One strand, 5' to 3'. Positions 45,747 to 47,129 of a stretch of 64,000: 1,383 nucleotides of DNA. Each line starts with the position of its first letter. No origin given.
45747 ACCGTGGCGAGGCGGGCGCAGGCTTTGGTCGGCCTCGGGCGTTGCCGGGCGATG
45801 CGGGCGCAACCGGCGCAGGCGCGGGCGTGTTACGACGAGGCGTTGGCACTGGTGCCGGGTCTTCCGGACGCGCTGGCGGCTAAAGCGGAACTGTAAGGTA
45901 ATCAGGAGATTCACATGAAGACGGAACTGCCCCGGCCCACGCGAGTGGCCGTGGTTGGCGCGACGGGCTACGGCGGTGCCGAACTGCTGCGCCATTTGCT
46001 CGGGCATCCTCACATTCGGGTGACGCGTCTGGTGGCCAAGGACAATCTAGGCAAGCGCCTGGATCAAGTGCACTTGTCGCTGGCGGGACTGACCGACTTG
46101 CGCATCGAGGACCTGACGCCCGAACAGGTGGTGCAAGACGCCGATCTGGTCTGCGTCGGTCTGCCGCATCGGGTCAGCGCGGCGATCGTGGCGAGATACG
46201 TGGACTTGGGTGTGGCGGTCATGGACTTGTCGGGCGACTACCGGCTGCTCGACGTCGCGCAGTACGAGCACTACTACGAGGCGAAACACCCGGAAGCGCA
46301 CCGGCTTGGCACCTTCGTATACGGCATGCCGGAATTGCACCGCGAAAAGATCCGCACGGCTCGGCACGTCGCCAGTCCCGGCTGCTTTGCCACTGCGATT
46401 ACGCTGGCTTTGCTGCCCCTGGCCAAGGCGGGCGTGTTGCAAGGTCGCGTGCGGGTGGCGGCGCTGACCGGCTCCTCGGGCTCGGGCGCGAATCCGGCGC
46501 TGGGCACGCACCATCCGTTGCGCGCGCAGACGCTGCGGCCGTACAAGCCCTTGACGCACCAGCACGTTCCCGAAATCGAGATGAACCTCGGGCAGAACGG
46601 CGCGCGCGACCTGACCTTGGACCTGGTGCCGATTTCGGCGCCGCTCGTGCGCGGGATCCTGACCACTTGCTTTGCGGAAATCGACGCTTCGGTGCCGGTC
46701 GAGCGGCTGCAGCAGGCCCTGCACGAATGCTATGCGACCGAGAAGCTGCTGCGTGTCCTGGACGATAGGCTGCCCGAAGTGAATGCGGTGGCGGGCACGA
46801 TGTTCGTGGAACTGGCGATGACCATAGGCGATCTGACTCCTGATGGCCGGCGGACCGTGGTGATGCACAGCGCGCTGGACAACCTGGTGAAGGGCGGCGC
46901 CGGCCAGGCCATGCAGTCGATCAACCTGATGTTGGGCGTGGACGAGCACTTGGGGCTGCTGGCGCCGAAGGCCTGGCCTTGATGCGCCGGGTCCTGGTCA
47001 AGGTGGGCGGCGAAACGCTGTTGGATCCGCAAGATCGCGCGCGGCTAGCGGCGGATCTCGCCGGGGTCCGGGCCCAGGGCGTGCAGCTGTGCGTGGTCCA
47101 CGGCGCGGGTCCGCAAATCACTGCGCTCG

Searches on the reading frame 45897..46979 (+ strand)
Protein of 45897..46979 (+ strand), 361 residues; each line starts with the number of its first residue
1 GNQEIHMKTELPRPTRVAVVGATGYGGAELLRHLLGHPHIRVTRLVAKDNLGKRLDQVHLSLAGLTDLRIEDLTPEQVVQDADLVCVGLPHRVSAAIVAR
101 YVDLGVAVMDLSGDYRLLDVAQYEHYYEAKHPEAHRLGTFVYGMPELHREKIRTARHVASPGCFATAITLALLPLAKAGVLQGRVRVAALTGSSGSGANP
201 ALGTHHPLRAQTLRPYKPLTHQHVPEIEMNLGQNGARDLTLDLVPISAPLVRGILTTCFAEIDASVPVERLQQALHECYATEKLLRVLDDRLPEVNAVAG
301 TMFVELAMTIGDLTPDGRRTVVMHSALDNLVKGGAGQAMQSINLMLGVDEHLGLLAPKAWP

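Call 36: search_protein_families(library=pfam, proteins=[window:45897-46979:+], max_evalue=0.001)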
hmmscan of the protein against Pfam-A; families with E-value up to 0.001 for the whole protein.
window:45897-46979:+ (361 aa): 3 families
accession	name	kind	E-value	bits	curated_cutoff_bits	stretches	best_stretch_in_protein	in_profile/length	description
PF22698.1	Semialdhyde_dhC_1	-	7.9e-40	136.8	27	1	163-329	1-165/165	Semialdehyde dehydrogenase, dimerisation domain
PF01118.30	Semialdhyde_dh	-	5.9e-28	98.1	26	1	16-154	1-120/121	Semialdehyde dehydrogenase, NAD binding domain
PF02774.23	Semialdhyde_dhC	-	1.7e-11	45.1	26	1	172-332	1-184/184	Semialdehyde dehydrogenase, dimerisation domain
